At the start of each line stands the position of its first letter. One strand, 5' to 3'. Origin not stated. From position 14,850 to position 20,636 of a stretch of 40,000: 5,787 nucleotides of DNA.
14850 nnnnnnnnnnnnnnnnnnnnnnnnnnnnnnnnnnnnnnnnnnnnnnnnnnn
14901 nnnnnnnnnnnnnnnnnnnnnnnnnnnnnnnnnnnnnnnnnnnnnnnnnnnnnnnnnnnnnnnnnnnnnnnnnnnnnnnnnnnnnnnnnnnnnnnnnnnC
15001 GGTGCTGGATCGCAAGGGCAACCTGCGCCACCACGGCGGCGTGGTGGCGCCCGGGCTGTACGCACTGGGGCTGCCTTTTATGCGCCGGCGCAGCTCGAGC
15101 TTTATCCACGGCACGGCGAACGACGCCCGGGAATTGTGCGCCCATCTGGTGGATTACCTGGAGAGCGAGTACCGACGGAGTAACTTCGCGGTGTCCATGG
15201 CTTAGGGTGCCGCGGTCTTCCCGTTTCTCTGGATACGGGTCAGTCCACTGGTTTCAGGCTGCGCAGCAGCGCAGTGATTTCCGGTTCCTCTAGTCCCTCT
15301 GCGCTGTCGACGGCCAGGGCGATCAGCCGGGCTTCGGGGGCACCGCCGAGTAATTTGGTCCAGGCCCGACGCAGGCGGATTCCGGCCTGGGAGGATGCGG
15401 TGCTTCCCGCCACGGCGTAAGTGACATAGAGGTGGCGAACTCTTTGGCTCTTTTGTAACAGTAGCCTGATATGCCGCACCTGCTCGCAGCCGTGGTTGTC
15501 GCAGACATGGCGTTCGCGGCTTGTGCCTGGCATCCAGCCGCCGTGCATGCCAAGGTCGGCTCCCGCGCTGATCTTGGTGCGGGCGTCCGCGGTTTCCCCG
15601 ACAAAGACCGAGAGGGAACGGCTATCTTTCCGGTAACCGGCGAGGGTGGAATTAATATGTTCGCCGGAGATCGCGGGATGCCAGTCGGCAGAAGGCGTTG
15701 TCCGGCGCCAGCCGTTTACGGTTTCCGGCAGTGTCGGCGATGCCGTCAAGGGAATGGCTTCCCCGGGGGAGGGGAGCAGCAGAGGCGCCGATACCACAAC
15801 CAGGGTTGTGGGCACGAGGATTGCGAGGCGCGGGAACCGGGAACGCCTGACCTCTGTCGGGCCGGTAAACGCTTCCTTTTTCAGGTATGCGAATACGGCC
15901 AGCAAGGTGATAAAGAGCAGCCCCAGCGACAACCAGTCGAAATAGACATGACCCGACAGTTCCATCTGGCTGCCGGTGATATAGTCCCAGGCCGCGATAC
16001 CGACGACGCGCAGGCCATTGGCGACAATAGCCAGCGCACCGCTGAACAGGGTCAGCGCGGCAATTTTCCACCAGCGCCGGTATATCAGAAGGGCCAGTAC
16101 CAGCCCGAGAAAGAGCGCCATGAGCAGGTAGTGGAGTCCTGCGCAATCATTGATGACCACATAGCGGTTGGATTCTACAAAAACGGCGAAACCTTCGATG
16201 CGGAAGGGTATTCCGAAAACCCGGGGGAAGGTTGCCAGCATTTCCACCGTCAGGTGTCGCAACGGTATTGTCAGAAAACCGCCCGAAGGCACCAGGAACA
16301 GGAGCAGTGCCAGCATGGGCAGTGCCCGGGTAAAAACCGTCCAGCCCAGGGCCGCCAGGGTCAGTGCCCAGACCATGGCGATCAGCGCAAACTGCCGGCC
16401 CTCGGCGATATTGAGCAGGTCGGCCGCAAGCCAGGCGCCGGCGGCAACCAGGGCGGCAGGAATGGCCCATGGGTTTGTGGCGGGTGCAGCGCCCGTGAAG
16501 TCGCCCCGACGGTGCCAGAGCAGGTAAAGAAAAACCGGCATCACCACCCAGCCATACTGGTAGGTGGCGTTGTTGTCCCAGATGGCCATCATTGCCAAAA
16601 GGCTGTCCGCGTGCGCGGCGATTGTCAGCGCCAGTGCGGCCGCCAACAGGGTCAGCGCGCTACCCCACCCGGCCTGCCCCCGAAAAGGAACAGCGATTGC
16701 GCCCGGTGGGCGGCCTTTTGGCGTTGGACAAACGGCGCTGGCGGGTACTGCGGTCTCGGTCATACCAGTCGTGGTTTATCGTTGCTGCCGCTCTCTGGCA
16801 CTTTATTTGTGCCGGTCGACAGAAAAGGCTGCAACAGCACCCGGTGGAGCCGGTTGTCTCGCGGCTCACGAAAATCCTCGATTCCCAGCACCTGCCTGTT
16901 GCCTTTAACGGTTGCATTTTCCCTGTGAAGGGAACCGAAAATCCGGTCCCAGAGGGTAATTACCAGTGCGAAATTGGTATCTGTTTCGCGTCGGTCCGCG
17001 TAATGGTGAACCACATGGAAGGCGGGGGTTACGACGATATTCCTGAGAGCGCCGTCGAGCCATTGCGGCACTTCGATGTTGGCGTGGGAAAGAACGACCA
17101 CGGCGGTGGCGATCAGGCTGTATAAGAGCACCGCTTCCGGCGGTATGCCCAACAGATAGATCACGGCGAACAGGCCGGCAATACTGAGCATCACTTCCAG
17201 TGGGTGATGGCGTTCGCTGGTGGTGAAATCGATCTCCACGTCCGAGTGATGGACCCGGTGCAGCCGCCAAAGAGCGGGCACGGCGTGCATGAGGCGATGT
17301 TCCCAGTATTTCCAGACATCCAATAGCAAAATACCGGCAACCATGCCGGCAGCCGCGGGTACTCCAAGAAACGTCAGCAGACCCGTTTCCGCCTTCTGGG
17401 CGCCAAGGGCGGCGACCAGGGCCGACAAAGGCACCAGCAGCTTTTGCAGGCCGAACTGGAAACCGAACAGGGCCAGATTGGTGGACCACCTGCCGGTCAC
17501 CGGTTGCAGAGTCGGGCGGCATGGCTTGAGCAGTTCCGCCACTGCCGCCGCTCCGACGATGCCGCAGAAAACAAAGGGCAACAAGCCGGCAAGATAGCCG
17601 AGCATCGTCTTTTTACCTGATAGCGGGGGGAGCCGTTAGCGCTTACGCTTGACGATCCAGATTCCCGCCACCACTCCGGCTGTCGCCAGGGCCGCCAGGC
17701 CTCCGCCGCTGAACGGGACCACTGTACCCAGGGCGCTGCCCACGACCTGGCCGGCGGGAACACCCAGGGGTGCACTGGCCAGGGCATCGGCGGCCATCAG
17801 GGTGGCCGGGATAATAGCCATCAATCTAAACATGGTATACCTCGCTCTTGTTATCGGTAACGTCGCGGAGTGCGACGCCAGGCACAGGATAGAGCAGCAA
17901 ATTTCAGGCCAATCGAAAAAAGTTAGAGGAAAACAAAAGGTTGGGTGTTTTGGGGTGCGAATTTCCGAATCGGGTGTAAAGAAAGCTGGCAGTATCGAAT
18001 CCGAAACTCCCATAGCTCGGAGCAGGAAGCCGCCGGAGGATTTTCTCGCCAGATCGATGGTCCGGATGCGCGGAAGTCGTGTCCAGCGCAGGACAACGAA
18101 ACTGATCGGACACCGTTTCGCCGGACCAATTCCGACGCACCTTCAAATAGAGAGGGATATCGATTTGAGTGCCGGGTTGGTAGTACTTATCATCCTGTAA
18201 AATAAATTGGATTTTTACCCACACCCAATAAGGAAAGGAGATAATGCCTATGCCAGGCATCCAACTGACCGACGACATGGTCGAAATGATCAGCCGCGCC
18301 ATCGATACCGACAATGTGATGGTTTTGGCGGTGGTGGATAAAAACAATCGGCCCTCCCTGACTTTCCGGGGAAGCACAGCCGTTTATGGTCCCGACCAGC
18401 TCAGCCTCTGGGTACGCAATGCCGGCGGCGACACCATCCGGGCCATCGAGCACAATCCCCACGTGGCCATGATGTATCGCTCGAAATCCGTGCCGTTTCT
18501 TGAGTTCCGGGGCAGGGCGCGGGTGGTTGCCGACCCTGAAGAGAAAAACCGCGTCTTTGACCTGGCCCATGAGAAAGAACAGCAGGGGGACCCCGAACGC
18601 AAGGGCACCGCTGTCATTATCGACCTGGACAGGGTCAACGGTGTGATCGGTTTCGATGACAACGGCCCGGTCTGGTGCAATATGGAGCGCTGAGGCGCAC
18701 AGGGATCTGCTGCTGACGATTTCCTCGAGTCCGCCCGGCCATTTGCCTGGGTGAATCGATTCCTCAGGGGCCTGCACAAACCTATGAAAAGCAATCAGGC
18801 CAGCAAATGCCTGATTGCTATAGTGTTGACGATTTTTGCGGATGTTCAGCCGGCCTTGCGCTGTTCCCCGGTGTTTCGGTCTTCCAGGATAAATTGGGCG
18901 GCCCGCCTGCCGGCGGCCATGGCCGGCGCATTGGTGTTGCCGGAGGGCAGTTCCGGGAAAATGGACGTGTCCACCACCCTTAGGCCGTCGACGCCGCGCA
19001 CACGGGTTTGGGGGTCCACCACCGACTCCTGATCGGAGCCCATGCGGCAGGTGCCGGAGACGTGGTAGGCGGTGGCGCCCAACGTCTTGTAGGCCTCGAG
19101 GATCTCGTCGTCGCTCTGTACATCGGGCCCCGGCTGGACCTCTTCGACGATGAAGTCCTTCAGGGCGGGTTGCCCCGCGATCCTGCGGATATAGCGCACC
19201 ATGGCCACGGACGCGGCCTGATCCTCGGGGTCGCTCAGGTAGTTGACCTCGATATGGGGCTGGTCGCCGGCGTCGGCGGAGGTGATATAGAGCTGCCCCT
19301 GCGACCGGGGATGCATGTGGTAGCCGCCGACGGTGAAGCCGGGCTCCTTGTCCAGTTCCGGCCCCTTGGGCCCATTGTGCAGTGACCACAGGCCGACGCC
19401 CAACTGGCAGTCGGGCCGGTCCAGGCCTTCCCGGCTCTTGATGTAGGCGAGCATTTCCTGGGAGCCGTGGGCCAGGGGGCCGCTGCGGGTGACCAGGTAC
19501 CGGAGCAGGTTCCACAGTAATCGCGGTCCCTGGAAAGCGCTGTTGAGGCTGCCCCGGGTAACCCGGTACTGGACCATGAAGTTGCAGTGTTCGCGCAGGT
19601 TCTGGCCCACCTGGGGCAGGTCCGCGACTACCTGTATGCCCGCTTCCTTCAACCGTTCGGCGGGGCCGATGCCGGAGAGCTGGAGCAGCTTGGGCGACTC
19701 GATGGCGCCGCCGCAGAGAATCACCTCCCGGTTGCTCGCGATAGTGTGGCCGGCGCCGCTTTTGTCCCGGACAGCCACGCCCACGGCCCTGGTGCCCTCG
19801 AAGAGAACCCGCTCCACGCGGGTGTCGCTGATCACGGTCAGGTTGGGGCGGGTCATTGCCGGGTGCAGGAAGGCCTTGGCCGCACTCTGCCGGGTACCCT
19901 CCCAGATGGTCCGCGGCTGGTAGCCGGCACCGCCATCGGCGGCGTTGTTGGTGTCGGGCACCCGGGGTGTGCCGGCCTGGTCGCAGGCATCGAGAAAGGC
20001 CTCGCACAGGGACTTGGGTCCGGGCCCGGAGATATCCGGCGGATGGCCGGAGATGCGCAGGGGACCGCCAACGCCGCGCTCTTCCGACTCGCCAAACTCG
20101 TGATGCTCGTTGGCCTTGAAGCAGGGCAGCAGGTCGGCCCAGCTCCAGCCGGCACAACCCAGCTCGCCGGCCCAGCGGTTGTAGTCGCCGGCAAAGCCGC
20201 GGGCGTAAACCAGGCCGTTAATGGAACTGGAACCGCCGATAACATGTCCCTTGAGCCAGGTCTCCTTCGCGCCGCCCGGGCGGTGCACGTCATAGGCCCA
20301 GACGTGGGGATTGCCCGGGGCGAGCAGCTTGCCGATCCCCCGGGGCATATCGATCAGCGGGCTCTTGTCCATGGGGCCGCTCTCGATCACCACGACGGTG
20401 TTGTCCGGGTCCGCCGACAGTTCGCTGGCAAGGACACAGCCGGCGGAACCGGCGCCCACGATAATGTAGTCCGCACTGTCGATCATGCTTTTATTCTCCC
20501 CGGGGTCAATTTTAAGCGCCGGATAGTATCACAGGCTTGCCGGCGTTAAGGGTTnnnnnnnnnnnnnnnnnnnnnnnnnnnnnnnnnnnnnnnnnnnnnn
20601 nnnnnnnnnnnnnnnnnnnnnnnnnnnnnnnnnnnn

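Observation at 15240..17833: Orphan three-gene exosortase cassette: mini-substrate + membrane di-iron hydroxylase + exosortase-EpsI fusion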

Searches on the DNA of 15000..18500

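Call 55: search_rna_families(source=window, start=15000, end=18500, threshold=evalue, max_evalue=1)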
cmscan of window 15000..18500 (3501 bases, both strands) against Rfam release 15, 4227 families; matches with E-value up to 1: 1.
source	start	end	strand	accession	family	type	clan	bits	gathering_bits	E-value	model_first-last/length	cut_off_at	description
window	15072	15214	+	RF01497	ALIL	Cis-reg;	-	15.4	50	0.74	1-117/117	no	ALIL pseudoknot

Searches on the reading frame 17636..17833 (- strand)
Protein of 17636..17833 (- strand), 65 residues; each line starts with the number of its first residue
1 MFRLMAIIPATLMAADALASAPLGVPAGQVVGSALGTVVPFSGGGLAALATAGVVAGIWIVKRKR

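Call 3: search_protein_families(library=ncbifam, proteins=[window:17636-17833:-], max_evalue=0.1)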
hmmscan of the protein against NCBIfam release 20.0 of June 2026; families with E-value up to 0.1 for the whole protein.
window:17636-17833:- (65 aa): 0 families

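Call 4: search_protein_families(library=pfam, proteins=[window:17636-17833:-], max_evalue=0.1)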
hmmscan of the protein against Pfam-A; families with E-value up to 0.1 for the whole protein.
window:17636-17833:- (65 aa): 0 families

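Call 47: find_homologous_proteins(query=A2, max_evalue=0.1)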
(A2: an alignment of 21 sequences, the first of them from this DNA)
Query A2 (21 sequences) (65 aa, profile of the alignment): 151 proteins with E <= 0.1 among 8000 candidates; the best 120 are listed.
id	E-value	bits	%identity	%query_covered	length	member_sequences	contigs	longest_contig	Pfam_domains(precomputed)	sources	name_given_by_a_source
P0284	3.3e-16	77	45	69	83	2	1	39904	-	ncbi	-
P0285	4.1e-16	77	41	82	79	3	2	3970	-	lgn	-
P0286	1.3e-15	75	35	88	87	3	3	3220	-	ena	-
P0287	1.3e-15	75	40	98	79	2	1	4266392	-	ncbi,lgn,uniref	ncbi:hypothetical protein [Polaromonas sp. UC242_47]|uniref:hypothetical protein n=1 Tax=Polaromonas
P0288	2.9e-15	74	100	100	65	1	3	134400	-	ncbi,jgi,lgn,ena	jgi:flavin-dependent dehydrogenase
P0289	3.0e-15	74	44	82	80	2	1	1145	-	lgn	-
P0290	7.0e-15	73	45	69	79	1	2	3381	-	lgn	-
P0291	7.5e-15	73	58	80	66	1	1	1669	-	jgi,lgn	-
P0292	8.1e-15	73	35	88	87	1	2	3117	-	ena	-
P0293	2.1e-14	71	42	86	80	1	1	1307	-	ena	-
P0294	2.7e-14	71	47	66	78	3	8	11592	-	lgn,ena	-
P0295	2.9e-14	71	35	78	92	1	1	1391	-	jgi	jgi:hypothetical protein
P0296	3.1e-14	71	38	75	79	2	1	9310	-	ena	-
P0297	3.7e-14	71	45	66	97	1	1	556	-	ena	-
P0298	4.3e-14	70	47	66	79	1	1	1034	-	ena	-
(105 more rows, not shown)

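Call 64: search_protein_families(library=ncbifam, alignment_id=A2, max_evalue=10)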
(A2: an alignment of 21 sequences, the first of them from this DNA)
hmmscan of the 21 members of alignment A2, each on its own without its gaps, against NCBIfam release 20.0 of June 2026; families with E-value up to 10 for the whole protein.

A. member 1, seq(65 aa): 2 families
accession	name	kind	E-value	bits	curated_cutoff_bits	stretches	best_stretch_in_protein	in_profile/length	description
NF046080.1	PID_CTERM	domain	0.16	11.9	26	1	44-64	5-25/25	PID-CTERM protein-sorting domain-containing protein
TIGR02032.1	GG-red-SF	subfamily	0.22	11.2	158.8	1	30-60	267-297/297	geranylgeranyl reductase family protein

B. families by the number of members that match (of 21 scanned): 32 families (the first 25 are shown)
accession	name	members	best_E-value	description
TIGR01167.1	LPXTG_anchor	6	0.03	LPXTG cell wall anchor domain-containing protein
TIGR03750.1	conj_TIGR03750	5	0.0042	TIGR03750 family conjugal transfer protein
NF058571.1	GVDTG_CTERM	4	0.012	GVDTG sorting domain-containing protein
NF033846.1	Rumino_NPXTG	4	0.06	NPXTG-anchored protein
NF046080.1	PID_CTERM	3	0.0009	PID-CTERM protein-sorting domain-containing protein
TIGR02595.1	PEP_CTERM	3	0.13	PEP-CTERM sorting domain-containing protein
TIGR03901.2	MYXO-CTERM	2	0.055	MYXO-CTERM sorting domain-containing protein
NF008437.0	PRK11280.1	2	0.14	hypothetical protein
TIGR03789.1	pdsO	2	0.89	sortase-associated OmpA-like protein PdsO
NF007804.1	PRK10510.1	1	0.015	OmpA family lipoprotein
NF001923.0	PRK00701.1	1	0.045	Mn(2+) uptake NRAMP transporter MntH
NF040916.1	MamD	1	0.052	magnetosome protein MamD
NF003648.0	PRK05286.2-1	1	0.058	quinone-dependent dihydroorotate dehydrogenase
NF053611.1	YiaD_Gzip_OmpA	1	0.065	YiaD family glycine zipper/OmpA-like lipoprotein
NF002921.0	PRK03545.1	1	0.071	sugar transporter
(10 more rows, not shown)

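Call 65: search_protein_families(library=pfam, alignment_id=A2, max_evalue=10)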
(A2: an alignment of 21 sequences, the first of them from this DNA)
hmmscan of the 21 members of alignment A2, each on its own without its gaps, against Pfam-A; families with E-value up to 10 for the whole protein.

A. member 1, seq(65 aa): 0 families

B. families by the number of members that match (of 21 scanned): 25 families
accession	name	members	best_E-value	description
PF11990.13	DUF3487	3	0.09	Protein of unknown function (DUF3487)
PF03239.20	FTR1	2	0.045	Iron permease FTR1 family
PF02656.20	DUF202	2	0.38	Domain of unknown function (DUF202)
PF00746.26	Gram_pos_anchor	2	3.1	LPXTG cell wall anchor motif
PF02690.20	Na_Pi_cotrans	1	0.0021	Na+/Pi-cotransporter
PF07332.16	Phage_holin_3_6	1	0.053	Putative Actinobacterial Holin-X, holin superfamily III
PF07690.21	MFS_1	1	0.081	Major Facilitator Superfamily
PF07589.16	PEP-CTERM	1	0.13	PEP-CTERM motif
PF09534.15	Trp_oprn_chp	1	0.21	Tryptophan-associated transmembrane protein (Trp_oprn_chp)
PF03991.18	Prion_octapep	1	0.22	Copper binding octapeptide repeat region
PF13631.11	Cytochrom_B_N_2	1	0.25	Cytochrome b(N-terminal)/b6/petB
PF21314.2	TM_ErbB1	1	0.29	Epidermal growth factor receptor transmembrane-juxtamembrane segment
PF10439.15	Bacteriocin_IIc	1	0.41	Bacteriocin class II with double-glycine leader peptide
PF04226.18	Transgly_assoc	1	0.65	Transglycosylase associated protein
PF19744.4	DUF6232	1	1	Family of unknown function (DUF6232)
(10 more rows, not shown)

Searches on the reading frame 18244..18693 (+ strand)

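Call 27: search_protein_families(library=pfam, proteins=[window:18244-18693:+], max_evalue=0.001)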
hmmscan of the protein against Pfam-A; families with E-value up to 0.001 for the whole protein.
window:18244-18693:+ (149 aa): 1 family
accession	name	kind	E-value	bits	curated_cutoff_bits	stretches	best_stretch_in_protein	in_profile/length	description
PF01243.27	PNPOx_N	-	2.3e-12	47.8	28.1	1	16-124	5-109/120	Pyridoxamine 5'-phosphate oxidase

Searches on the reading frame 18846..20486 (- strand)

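Call 27: search_protein_families(library=pfam, proteins=[window:18846-20486:-], max_evalue=0.001)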
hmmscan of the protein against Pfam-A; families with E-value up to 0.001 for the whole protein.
window:18846-20486:- (546 aa): 5 families
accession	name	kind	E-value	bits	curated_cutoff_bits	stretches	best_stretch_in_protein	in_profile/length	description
PF00732.25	GMC_oxred_N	-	2.3e-49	168.6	23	1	6-301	2-217/218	GMC oxidoreductase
PF05199.19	GMC_oxred_C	-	4.7e-39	134.6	24.6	1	393-526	1-139/139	GMC oxidoreductase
PF00890.30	FAD_binding_2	-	1.4e-05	24.9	20.4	0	6-38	1-32/414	FAD binding domain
PF01266.30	DAO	-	1.6e-05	25.1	27.9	0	6-37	1-31/353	FAD dependent oxidoreductase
PF05834.18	Lycopene_cycl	-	0.00035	20.2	23.4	1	6-39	1-35/380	Lycopene cyclase protein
